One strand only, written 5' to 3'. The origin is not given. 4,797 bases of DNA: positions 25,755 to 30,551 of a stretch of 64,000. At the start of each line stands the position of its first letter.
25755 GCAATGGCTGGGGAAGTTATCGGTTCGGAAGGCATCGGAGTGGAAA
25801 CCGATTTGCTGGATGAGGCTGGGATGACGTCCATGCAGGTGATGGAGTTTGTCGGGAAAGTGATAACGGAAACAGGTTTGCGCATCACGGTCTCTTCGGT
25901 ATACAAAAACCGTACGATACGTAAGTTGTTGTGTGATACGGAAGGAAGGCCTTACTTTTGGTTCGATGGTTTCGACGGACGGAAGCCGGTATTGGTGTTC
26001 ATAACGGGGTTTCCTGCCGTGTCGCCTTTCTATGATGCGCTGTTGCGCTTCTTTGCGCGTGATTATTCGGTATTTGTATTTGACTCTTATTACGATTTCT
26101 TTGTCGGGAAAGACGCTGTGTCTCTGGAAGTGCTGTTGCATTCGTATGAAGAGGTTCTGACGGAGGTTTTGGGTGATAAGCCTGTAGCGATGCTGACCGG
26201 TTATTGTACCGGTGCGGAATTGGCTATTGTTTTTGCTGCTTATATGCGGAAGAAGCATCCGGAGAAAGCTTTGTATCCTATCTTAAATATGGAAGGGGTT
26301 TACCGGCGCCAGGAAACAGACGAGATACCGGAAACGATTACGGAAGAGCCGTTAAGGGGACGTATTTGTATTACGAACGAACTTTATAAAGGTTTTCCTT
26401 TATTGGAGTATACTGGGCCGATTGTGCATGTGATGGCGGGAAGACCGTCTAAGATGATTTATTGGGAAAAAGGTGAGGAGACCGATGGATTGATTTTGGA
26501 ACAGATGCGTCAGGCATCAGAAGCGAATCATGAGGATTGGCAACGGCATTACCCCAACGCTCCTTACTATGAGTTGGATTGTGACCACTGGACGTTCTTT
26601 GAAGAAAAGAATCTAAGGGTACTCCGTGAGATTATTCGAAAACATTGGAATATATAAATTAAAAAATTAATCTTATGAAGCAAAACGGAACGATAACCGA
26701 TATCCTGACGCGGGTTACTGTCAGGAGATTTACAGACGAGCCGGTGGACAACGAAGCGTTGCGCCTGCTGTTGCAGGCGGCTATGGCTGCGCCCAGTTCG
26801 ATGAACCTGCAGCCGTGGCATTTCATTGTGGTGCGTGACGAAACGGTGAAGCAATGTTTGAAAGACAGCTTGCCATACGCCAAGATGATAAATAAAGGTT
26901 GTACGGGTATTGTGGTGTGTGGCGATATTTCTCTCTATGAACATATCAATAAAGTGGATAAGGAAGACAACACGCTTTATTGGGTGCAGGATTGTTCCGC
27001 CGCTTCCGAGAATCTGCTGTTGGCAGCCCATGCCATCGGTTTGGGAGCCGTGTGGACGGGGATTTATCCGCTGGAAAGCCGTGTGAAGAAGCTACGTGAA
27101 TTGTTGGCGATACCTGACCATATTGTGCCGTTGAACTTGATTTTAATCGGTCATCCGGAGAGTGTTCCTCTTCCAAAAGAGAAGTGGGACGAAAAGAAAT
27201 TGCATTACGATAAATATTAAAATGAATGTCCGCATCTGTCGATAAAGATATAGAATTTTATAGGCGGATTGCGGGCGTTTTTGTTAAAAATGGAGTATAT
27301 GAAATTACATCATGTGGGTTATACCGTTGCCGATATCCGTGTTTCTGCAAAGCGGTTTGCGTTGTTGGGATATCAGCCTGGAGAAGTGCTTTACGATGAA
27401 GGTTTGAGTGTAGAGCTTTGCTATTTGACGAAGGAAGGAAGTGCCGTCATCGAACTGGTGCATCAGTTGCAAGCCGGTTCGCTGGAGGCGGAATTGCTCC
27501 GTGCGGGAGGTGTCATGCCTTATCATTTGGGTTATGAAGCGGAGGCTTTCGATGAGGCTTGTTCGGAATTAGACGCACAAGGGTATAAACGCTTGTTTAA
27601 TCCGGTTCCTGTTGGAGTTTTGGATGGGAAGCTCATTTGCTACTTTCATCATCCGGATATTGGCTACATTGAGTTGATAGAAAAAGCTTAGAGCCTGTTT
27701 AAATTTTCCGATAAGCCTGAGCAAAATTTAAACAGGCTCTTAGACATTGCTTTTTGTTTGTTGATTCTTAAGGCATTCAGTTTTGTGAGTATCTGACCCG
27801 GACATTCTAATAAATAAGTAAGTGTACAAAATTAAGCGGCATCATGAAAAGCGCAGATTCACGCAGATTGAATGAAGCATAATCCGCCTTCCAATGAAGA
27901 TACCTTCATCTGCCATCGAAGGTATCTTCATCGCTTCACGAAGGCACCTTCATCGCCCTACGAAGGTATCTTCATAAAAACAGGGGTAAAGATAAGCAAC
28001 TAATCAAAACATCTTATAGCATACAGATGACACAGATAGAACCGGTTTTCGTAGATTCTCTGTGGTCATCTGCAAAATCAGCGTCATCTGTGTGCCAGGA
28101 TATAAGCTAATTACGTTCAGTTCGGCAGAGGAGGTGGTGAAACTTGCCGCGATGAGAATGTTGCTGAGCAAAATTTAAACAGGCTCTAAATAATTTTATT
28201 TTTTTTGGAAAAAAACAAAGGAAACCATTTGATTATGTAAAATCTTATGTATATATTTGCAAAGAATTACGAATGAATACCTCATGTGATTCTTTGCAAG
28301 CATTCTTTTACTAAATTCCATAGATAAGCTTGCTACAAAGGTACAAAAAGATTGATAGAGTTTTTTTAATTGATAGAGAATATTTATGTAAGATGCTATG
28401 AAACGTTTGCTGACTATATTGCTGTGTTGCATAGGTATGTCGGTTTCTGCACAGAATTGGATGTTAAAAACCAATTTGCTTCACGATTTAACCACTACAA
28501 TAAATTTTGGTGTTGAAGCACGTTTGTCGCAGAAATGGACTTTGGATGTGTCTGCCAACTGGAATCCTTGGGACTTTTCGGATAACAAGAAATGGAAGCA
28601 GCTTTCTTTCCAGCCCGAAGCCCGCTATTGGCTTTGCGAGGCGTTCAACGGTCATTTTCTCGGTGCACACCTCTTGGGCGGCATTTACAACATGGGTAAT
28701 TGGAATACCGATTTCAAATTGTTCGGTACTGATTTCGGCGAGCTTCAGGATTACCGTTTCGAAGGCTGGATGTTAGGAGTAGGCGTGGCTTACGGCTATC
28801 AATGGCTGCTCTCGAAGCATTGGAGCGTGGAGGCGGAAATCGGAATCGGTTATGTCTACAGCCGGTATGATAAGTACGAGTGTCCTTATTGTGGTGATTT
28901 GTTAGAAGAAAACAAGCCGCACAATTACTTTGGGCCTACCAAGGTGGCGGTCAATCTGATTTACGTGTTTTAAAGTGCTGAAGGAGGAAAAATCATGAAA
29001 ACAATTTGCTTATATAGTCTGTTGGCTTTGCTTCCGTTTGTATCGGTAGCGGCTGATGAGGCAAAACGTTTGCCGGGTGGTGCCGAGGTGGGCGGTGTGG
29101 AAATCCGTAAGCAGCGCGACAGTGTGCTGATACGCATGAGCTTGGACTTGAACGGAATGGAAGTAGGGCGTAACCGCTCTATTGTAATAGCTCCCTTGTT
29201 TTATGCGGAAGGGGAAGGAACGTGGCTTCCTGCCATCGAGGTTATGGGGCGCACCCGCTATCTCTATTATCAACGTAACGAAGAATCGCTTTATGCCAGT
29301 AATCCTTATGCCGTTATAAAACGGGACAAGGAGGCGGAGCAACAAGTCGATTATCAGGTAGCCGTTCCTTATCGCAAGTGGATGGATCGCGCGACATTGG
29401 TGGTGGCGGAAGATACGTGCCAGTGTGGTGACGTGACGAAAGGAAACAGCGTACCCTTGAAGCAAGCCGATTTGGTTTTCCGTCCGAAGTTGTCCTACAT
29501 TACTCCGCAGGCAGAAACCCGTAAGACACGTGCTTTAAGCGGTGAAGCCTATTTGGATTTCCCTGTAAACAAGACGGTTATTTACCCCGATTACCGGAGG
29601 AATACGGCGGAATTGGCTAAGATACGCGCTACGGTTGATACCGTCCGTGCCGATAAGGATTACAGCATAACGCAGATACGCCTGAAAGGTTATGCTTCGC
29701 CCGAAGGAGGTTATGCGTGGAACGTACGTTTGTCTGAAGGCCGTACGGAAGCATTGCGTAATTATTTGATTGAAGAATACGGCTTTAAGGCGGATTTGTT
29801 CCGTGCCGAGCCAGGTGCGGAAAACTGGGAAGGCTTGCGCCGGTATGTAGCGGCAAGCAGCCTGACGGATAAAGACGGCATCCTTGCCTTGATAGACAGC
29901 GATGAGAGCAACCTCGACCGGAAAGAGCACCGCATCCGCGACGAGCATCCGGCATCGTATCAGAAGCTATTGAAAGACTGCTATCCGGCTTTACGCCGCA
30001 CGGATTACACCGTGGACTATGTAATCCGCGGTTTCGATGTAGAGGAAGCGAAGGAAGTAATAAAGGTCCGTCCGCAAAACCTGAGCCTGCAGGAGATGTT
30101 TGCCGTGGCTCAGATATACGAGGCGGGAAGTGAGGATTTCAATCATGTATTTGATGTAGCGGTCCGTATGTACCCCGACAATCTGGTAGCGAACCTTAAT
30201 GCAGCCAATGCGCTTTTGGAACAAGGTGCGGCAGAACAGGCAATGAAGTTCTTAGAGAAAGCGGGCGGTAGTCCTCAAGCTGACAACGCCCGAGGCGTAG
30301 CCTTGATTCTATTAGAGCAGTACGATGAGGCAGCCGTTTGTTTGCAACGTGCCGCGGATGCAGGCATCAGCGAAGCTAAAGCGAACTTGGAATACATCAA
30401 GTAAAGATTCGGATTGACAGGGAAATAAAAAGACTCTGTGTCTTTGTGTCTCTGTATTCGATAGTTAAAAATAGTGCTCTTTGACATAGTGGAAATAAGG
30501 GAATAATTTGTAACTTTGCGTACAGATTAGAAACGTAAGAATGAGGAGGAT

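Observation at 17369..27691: Orphan bimodular NRPS cluster flanked by a TonB-dependent receptor, a nitroreductase and a VOC enzyme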

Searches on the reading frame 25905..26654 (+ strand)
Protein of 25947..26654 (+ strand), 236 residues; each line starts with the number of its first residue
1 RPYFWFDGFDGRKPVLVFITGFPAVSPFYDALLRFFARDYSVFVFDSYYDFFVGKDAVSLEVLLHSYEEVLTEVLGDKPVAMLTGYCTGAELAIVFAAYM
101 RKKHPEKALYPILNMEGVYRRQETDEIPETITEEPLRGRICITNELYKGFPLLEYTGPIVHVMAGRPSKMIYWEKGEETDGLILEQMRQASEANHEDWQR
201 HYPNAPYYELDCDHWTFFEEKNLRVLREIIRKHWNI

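Call 7: search_protein_families(library=pfam, proteins=[window:25947-26654:+], max_evalue=10)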
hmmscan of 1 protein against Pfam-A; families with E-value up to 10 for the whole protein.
seq(236 aa): 4 families
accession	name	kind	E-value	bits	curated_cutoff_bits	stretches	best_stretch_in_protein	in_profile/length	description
PF00561.26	Abhydrolase_1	-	0.016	15.3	25.8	1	14-98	1-88/245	alpha/beta hydrolase fold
PF01738.24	DLH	-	0.086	12.8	21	1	82-100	100-118/217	Dienelactone hydrolase family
PF01764.32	Lipase_3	-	0.12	12.7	22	1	62-107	44-91/140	Lipase (class 3)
PF00975.26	Thioesterase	-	0.16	12.6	26.4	1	57-103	45-90/226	Thioesterase domain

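Call 8: search_solved_structures(query=window:25947-26654:+, max_evalue=10, show_alignments=3)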
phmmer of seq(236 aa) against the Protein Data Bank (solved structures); distinct sequences matched with E-value up to 10: 0.

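Call 21: find_related_loci(query=A1, collection=genome_contigs, flank=10000)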
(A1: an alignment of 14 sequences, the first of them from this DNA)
Query A1 (250 aa) in genome_contigs; peptide patterns used: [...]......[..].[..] (x = any residue, [..] = any of these).
28 stretches matched a pattern; 13 encode a relative of the query (tblastn E <= 1e-3); 13 distinct loci.
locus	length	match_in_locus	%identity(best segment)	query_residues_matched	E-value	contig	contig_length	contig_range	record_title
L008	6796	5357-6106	74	1-250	2e-130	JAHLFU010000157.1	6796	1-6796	MAG: Candidatus Paraprevotella stercoravium isolate G3-2149 G3M40__C162942_L6796, whole genome shotgun sequence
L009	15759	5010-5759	73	1-250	8e-129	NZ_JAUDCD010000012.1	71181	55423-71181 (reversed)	Bacteroides gallinaceum strain ET474 ET474_scaffold_12, whole genome shotgun sequence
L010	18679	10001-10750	56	1-250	2e-88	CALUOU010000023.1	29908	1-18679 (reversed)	MAG: uncultured Bacteroides sp. isolate BRZ_RN__bin32 genome assembly, contig: BRZ_RN__NODE_1677_length_29908_cov_11.876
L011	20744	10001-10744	45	3-250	4e-67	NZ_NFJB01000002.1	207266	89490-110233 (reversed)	Parabacteroides sp. An277 An277_contig_2, whole genome shotgun sequence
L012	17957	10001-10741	42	1-250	3e-63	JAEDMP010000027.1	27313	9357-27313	MAG: Bacteroidaceae bacterium isolate MAG269 NODE_1376_length_27313_cov_11.036980, whole genome shotgun sequence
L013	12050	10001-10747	40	1-250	6e-57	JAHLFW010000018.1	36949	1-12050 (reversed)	MAG: Candidatus Phocaeicola faecigallinarum isolate G4-2901 G4M60__C27719_L36949, whole genome shotgun sequence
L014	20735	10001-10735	39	3-248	1e-55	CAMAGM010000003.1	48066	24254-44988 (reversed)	MAG: uncultured Prevotella sp. isolate SRR5666660_bin.14_metaWRAP_v1.3_MAG genome assembly, contig: ERZ11448878.74, whol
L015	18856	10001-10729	38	3-248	9e-53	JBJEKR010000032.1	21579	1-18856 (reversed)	MAG: Prevotella sp. isolate PUUB24_bin.017 NODE_1366_length_21579_cov_32.705027, whole genome shotgun sequence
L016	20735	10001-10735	36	1-248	6e-52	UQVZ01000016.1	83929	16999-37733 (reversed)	uncultured Bacteroides sp. isolate UMGS698 genome assembly, contig: NODE_171_length_83929_cov_39.382633, whole genome sh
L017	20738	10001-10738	35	4-250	3e-50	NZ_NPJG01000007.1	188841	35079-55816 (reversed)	Prevotella sp. P5-92 contig7, whole genome shotgun sequence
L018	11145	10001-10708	34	1-237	8e-46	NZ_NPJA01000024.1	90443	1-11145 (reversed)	Prevotella sp. P5-50 contig24, whole genome shotgun sequence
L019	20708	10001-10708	34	1-237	1e-45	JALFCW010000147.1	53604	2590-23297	MAG: Prevotella sp. isolate SUG565 k141_38579, whole genome shotgun sequence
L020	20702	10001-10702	34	3-237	6e-47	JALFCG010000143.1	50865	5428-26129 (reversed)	MAG: Prevotella sp. isolate SUG549 k141_93440, whole genome shotgun sequence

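Call 36: predict_structure(alignment_id=A1)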
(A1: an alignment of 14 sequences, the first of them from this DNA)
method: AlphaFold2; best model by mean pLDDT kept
length: 250 residues; sequences in the alignment: 14
mean_pLDDT: 87.6   pTM: 0.87
mean pLDDT of the five models: 87.6, 87.3, 87.2, 86.6, 85.8
residues with pLDDT >= 90: 151; 70-90: 79; 50-70: 12; < 50: 8
segments of 3 or more residues with pLDDT < 50: 1-3, 11-13
pLDDT, mean of each block of 10 residues (from residue 1): 47 72 91 88 87 94 88 93 90 92 97 94 94 81 78 89 90 96 73 87 93 96 95 94 89
secondary structure, 60 per line:
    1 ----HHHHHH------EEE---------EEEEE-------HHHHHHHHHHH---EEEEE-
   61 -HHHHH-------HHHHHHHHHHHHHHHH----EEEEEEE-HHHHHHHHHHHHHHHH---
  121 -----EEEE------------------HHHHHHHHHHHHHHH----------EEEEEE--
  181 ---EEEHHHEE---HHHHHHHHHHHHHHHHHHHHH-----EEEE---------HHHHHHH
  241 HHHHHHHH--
elements in order: H5-10 E17-19 E29-33 H41-51 E55-59 H62-66 H74-89 E94-100 H102-117 E126-129 H148-162 E173-178 E184-186 H195-215 E221-224 H234-248

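Call 38: search_protein_representatives(alignment_id=A1)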
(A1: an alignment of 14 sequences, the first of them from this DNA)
Query: 14 sequences, 250 profile positions. Proteins with E-value up to 0.001 (for the whole library): 176; up to 1e-10: 110; up to 1e-30: 52. The best 150 are listed.
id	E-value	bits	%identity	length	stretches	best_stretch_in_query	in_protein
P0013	1.1e-109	381.9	-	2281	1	1-250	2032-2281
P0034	1.2e-107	375.4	-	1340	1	2-250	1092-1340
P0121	8.8e-94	329.9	-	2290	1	1-250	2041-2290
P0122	1.8e-91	322.3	-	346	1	1-250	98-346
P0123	2.3e-89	315.4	-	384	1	2-218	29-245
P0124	3.7e-89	314.7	-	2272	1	2-250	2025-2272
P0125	9.7e-86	303.5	-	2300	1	1-249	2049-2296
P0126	1.0e-83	296.9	-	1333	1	3-247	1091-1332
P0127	3.3e-78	278.9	-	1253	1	1-249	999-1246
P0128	2.4e-73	262.9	-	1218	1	3-249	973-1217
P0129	8.6e-73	261.1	-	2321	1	2-249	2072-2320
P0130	1.3e-67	244.2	-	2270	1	2-242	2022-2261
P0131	5.4e-58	212.6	-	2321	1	2-247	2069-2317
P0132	2.6e-56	207.1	-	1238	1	2-246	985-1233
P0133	2.9e-56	207.0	-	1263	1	3-244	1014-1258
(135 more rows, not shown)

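Call 40: fold_search(model_id=the predicted structure, library=pdb)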
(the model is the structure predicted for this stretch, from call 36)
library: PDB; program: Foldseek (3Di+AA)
matches with E <= 10: 1366; with E <= 0.001: 281
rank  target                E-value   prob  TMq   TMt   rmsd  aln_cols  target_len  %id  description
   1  9cel_D                1.1e-07  1.00  0.63  0.61   8.5       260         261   14  Juvenimicin Thioesterase (released 2024-09-18)
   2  3lcr_A                1.1e-07  1.00  0.57  0.53   6.0       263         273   14  Thioesterase from Tautomycetin Biosynthhetic Pathway (released 2010-08-18)
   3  4zxh                  1.2e-07  1.00  0.60  0.14   7.8       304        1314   13  Crystal Structure of holo-AB3403 a four domain nonribosomal peptide synthetase from Acinetobacter Baumanii (released 2015-12-30)
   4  9cel_B                2.7e-07  1.00  0.60  0.60   8.5       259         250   15  Juvenimicin Thioesterase (released 2024-09-18)
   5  9cfj                  2.9e-07  1.00  0.55  0.50   9.3       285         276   14  Fluvirucin Thioesterase Domain (FluC TE) (released 2024-09-18)
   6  9cel_A                3.3e-07  1.00  0.59  0.60   7.1       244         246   18  Juvenimicin Thioesterase (released 2024-09-18)
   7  9f7b                  5.4e-07  1.00  0.64  0.56   5.9       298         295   15  Thioesterase domain (GbnD6 TE domain) from the gladiolin PKS (released 2025-05-14)
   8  6ojd_A                5.8e-07  1.00  0.60  0.66   4.6       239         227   16  A high-resolution crystal structure of covalent complex of NocB thioesterase domain with fluorophosphonate nocardicin  (released 2019-09-11)
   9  7crn_C                6.1e-07  1.00  0.62  0.60   6.3       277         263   12  The Functional Characterization and Crystal Structure of the Bifunctional Thioesterase Catalyzing Epimerization and Cy (released 2021-08-18)
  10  2cb9                  7.0e-07  1.00  0.57  0.66   5.8       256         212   18  Crystal structure of the thioesterase domain of the fengycin biosynthesis cluster (released 2007-03-06)
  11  9cel_C                7.4e-07  1.00  0.59  0.57   7.3       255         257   16  Juvenimicin Thioesterase (released 2024-09-18)
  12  7dxo_A                1.3e-06  1.00  0.56  0.53   7.1       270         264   15  The mutant of bifunctional thioesterase catalyzing epimerization and cyclization (released 2022-01-26)
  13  6ojd_B                1.5e-06  1.00  0.59  0.65   5.8       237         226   14  A high-resolution crystal structure of covalent complex of NocB thioesterase domain with fluorophosphonate nocardicin  (released 2019-09-11)
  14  3tej_B                1.6e-06  1.00  0.61  0.54   6.5       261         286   16  Crystal structure of a domain fragment involved in peptide natural product biosynthesis (released 2012-01-18)
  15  6ojd_C                2.0e-06  1.00  0.59  0.64   4.9       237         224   14  A high-resolution crystal structure of covalent complex of NocB thioesterase domain with fluorophosphonate nocardicin  (released 2019-09-11)
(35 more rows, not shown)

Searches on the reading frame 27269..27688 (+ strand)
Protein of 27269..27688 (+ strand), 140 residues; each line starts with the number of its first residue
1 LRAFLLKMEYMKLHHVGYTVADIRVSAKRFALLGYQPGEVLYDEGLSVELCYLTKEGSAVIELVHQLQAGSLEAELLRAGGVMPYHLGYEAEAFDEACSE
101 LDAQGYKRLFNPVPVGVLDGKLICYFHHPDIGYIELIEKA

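Call 4: search_protein_families(library=pfam, proteins=[window:27269-27688:+])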
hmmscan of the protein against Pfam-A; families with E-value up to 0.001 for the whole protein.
window:27269-27688:+ (140 aa): 1 family
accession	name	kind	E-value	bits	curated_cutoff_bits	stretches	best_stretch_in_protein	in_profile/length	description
PF13669.12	Glyoxalase_4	-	3.7e-14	53.4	27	1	14-125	1-109/109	Glyoxalase/Bleomycin resistance protein/Dioxygenase superfamily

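Call 9: search_protein_families(library=ncbifam, proteins=[window:27269-27688:+])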
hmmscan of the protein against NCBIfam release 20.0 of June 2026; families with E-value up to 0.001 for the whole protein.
window:27269-27688:+ (140 aa): 1 family
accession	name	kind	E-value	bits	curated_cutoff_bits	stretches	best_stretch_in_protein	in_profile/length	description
TIGR03081.1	metmalonyl_epim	equivalog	1.9e-05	25.2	114.95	1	12-131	1-120/129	methylmalonyl-CoA epimerase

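Call 84: search_solved_structures(query=window:27269-27688:+, max_evalue=0.01)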
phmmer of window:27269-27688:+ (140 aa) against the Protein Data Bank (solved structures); distinct sequences matched with E-value up to 0.01: 3.
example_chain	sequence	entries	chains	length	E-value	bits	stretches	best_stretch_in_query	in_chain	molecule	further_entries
2qh0_A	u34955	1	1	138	1e-13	55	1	11-139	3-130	Lactoylglutathione lyase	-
3hdp_A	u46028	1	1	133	1.1e-13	54.9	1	11-139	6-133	Glyoxalase-I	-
6bu2_A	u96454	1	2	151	0.00071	23.1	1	12-139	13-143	Glyoxalase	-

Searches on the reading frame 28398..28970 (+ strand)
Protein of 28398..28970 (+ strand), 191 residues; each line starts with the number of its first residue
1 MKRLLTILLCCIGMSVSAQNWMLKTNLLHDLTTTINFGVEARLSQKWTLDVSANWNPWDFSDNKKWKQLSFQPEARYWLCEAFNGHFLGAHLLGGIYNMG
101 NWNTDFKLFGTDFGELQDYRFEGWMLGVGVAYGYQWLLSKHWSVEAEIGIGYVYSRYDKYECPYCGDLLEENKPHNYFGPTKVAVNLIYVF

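Call 4: search_protein_families(library=pfam, proteins=[window:28398-28970:+])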
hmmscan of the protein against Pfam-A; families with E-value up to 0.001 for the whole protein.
window:28398-28970:+ (191 aa): 4 families
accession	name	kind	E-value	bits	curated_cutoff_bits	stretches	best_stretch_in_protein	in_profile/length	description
PF12099.14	DUF3575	-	4.7e-77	257.7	21.1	1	5-191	2-177/177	Protein of unknown function (DUF3575)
PF13505.12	OMP_b-brl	-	2.6e-06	28.2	28.7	1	32-153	43-155/175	Outer membrane protein beta-barrel domain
PF03797.25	Autotransporter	-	1.9e-05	25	26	1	77-160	72-152/255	Autotransporter beta-domain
PF25222.1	DUF7840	-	0.00027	21.1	27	0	121-156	143-178/224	Domain of unknown function (DUF7840)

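Call 9: search_protein_families(library=ncbifam, proteins=[window:28398-28970:+])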
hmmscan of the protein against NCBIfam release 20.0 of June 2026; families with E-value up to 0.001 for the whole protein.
window:28398-28970:+ (191 aa): 0 families

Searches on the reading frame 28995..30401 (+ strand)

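Call 4: search_protein_families(library=pfam, proteins=[window:28995-30401:+])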
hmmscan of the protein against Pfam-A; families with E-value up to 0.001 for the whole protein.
window:28995-30401:+ (469 aa): 3 families
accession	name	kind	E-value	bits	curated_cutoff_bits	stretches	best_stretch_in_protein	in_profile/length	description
PF12984.12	DUF3868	-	4.4e-06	27.2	27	1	34-96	29-91/105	Domain of unknown function (DUF3868)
PF00691.25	OmpA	-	1.8e-05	25.5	27.2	1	205-266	7-71/98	OmpA family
PF14559.12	TPR_19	-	8e-05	23.3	25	1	387-430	15-58/68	Tetratricopeptide repeat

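Call 9: search_protein_families(library=ncbifam, proteins=[window:28995-30401:+])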
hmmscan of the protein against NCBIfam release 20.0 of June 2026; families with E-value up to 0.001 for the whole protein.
window:28995-30401:+ (469 aa): 1 family
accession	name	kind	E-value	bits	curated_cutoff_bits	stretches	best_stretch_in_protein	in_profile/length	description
TIGR03789.1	pdsO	hypoth_equivalog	0.00041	20.1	152.2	1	223-261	168-206/243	sortase-associated OmpA-like protein PdsO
